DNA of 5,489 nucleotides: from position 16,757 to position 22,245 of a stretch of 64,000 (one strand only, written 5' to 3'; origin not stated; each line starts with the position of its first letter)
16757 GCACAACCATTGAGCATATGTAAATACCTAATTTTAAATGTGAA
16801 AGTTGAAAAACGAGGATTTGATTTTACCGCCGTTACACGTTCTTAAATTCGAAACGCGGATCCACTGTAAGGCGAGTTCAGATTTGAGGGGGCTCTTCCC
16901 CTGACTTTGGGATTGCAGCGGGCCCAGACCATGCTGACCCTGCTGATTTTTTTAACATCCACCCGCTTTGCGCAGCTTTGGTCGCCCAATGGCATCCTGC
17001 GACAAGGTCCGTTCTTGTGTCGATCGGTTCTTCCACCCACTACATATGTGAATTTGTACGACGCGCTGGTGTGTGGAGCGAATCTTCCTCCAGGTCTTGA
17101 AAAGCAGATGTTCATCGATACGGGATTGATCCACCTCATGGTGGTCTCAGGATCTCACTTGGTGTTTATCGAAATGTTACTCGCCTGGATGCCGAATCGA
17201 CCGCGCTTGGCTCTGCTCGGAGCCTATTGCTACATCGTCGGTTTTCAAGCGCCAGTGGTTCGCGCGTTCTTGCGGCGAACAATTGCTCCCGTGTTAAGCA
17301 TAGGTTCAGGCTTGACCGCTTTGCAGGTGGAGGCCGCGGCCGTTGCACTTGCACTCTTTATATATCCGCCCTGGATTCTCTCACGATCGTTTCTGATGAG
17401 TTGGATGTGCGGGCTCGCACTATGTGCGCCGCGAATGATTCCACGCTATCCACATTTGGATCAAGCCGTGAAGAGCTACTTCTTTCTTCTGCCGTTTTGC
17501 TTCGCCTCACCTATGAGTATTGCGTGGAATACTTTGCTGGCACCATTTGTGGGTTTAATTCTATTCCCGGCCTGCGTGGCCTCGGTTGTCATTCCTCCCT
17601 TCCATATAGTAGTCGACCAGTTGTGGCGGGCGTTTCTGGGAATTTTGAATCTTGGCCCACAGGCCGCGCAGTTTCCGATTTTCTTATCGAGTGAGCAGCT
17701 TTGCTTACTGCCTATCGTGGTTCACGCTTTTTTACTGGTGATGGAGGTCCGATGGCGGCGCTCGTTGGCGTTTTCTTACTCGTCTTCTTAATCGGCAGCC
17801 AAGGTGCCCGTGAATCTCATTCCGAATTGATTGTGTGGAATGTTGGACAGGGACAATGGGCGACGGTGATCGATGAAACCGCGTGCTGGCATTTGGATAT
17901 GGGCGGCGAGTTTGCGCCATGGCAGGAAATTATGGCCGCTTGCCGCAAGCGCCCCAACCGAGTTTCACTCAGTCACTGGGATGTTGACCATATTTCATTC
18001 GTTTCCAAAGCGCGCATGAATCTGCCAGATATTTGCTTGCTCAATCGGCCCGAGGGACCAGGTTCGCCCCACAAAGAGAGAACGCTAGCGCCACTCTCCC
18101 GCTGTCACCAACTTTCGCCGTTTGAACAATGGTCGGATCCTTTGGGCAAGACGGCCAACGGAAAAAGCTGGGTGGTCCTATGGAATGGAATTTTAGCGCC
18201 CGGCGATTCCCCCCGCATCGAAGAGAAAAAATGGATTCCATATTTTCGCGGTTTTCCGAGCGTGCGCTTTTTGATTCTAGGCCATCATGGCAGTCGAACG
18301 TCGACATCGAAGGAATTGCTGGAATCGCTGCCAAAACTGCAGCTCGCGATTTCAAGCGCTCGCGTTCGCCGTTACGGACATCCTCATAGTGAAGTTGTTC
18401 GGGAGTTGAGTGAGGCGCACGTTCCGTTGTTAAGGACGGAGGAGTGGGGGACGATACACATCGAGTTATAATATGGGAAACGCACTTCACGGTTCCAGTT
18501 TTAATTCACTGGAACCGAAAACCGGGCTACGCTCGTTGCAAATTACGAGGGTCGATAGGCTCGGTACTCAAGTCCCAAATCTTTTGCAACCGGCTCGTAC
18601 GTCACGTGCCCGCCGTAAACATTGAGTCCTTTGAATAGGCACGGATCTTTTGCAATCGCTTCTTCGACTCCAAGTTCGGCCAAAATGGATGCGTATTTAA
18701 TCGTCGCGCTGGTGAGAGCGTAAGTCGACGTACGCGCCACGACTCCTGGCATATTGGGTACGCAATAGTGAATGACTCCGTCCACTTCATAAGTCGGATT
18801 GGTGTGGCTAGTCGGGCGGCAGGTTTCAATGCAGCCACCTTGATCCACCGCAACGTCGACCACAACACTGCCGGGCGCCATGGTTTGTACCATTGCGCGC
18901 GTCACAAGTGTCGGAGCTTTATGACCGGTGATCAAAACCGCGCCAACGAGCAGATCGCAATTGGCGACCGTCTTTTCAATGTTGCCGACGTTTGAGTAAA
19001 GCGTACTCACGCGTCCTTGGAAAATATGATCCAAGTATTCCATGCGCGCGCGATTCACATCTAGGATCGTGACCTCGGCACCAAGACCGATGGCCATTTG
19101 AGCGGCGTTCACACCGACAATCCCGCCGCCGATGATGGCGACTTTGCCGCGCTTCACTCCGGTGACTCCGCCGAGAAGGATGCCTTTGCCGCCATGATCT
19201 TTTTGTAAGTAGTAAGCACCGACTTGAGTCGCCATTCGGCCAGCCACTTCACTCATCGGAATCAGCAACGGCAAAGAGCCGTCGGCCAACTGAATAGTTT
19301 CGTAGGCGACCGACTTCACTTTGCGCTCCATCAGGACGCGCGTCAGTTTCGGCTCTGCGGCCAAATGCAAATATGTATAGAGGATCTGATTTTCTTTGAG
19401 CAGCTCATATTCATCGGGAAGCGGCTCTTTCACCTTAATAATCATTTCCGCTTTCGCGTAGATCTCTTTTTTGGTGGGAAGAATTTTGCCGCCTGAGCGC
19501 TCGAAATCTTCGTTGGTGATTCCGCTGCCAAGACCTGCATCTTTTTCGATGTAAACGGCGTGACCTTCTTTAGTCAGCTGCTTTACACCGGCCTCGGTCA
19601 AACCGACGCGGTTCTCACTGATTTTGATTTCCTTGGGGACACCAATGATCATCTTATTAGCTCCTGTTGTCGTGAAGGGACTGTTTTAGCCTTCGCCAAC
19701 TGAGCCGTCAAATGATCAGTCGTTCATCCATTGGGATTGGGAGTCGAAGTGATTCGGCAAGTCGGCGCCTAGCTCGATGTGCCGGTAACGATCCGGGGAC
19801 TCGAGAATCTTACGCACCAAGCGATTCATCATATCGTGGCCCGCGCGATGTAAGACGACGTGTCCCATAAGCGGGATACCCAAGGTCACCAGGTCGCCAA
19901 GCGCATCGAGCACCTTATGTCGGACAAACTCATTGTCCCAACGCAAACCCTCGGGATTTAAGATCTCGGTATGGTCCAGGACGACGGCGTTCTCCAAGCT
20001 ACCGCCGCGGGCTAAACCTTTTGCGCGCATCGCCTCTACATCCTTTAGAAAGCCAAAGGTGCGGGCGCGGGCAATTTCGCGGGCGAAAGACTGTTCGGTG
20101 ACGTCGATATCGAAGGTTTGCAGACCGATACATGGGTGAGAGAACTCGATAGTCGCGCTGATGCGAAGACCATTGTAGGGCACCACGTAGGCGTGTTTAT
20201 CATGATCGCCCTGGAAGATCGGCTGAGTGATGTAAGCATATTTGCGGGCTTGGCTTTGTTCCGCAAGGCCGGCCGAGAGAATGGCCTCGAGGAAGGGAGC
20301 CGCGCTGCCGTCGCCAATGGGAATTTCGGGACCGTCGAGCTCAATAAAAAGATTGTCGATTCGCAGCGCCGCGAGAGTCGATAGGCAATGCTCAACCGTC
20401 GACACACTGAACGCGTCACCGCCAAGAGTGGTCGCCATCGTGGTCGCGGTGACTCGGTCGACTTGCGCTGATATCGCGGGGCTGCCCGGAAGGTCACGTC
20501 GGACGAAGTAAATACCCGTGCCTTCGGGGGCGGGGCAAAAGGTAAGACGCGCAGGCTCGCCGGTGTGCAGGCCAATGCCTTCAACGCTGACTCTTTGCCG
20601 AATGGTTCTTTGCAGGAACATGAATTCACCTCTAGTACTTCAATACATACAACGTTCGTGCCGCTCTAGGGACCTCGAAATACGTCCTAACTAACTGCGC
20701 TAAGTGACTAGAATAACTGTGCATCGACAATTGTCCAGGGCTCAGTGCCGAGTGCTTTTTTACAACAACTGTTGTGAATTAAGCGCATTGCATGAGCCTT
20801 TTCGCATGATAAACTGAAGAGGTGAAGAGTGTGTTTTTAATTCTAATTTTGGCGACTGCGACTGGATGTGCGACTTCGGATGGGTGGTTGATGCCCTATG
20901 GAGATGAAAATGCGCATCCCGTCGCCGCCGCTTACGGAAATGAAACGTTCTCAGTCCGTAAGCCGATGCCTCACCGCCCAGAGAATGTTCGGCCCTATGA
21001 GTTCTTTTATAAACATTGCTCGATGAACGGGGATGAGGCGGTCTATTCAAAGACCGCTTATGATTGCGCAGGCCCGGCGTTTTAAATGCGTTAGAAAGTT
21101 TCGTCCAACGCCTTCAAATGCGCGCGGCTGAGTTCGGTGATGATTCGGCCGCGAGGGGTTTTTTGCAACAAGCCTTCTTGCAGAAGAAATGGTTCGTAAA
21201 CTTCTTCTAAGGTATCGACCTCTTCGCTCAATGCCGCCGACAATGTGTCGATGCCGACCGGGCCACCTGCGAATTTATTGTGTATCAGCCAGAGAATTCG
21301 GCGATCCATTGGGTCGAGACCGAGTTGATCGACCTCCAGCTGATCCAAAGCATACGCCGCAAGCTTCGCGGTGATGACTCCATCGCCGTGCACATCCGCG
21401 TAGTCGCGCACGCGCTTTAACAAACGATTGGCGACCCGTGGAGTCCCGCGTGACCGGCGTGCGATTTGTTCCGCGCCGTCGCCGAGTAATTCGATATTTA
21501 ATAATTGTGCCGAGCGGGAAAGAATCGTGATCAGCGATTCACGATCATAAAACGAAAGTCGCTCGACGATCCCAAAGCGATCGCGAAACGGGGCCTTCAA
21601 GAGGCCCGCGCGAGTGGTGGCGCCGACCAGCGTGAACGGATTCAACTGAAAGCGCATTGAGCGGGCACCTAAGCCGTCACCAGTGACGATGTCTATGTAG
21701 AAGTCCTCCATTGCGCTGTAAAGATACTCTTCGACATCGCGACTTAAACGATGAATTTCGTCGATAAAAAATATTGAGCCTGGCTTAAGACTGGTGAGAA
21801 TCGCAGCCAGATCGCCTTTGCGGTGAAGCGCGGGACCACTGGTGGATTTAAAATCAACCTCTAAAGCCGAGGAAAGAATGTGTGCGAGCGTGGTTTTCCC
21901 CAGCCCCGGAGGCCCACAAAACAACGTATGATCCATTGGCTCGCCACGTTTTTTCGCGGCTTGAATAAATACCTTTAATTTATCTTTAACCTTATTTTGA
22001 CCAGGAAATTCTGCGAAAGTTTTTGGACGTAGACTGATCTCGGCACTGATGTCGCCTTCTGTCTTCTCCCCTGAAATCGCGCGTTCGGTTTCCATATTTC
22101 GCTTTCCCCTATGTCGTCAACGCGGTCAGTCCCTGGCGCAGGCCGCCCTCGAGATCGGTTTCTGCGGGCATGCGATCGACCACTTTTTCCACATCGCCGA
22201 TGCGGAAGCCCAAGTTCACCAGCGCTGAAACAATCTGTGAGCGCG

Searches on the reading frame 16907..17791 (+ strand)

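Call 82: search_protein_families(library=pfam, proteins=[window:16907-17791:+], max_evalue=0.0001)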
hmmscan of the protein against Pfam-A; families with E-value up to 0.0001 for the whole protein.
window:16907-17791:+ (294 aa): 1 family
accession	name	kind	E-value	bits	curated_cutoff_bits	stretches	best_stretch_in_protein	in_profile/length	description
PF03772.21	Competence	-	1.2e-09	38.4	23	1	66-278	14-261/270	Competence protein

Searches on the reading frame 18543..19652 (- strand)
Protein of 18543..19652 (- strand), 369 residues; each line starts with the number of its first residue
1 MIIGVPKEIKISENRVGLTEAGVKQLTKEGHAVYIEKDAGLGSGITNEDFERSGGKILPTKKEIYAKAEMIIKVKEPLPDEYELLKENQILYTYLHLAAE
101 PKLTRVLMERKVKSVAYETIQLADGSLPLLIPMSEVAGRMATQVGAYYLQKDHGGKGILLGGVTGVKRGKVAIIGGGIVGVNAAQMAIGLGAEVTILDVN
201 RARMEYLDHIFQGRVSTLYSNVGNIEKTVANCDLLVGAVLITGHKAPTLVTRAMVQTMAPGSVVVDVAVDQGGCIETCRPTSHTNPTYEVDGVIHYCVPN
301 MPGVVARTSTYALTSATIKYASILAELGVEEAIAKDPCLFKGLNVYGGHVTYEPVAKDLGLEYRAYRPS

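Call 82: search_protein_families(library=pfam, proteins=[window:18543-19652:-], max_evalue=0.0001)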
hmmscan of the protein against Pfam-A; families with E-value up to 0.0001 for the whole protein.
window:18543-19652:- (369 aa): 5 families
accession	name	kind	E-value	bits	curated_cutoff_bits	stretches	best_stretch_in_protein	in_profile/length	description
PF01262.27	AlaDh_PNT_C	-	3.7e-85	285.1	23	1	141-352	1-213/214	Alanine dehydrogenase/PNT, C-terminal domain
PF05222.21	AlaDh_PNT_N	-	8.5e-45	152.8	30.4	1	4-137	1-136/136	Alanine dehydrogenase/PNT, N-terminal domain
PF07992.20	Pyr_redox_2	-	5.2e-09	36.4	26.1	1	108-217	87-191/291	Pyridine nucleotide-disulphide oxidoreductase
PF00070.33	Pyr_redox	-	2.6e-05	25.1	22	1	170-212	1-43/82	Pyridine nucleotide-disulphide oxidoreductase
PF02826.25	2-Hacid_dh_C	-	4.7e-05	23.3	25.1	1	166-268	34-127/178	D-isomer specific 2-hydroxyacid dehydrogenase, NAD binding domain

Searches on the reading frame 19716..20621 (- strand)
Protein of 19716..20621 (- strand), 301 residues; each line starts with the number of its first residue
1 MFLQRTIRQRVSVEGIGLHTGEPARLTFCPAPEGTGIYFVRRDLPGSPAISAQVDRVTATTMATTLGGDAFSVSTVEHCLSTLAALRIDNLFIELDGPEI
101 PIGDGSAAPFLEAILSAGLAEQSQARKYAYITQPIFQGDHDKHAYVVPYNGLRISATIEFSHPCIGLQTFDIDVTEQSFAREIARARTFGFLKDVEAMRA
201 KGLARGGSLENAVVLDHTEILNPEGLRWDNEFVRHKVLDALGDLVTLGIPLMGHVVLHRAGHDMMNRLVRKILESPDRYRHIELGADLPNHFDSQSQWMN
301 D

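Call 82: search_protein_families(library=pfam, proteins=[window:19716-20621:-], max_evalue=0.0001)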
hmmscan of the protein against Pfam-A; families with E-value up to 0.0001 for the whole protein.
window:19716-20621:- (301 aa): 1 family
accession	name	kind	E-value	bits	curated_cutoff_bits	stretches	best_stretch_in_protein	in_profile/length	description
PF03331.19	LpxC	-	3.2e-105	351.9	27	1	4-273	1-267/268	UDP-3-O-acyl N-acetylglycosamine deacetylase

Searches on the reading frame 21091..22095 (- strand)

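Call 82: search_protein_families(library=pfam, proteins=[window:21091-22095:-], max_evalue=0.0001)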
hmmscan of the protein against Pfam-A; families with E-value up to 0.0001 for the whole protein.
window:21091-22095:- (334 aa): 6 families
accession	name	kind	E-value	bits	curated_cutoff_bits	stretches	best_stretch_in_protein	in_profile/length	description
PF05496.18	RuvB_N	-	2.3e-73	245.7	27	1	22-180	1-159/159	Holliday junction DNA helicase RuvB P-loop domain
PF17864.7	AAA_lid_4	-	6.1e-30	103.2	27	1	183-256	1-74/74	RuvB AAA lid domain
PF05491.19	RuvB_C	-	8.9e-25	86.9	24.7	1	258-328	2-72/72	RuvB C-terminal winged helix domain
PF00004.35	AAA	-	1.1e-18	68.3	21.2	1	58-178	2-127/131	ATPase family associated with various cellular activities (AAA)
PF07728.20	AAA_5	-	1.3e-09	38.6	22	1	56-174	1-139/139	AAA domain (dynein-related subfamily)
PF01078.27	Mg_chelatase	-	6.3e-05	22.9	20.3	0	55-78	23-46/207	Magnesium chelatase, subunit ChlI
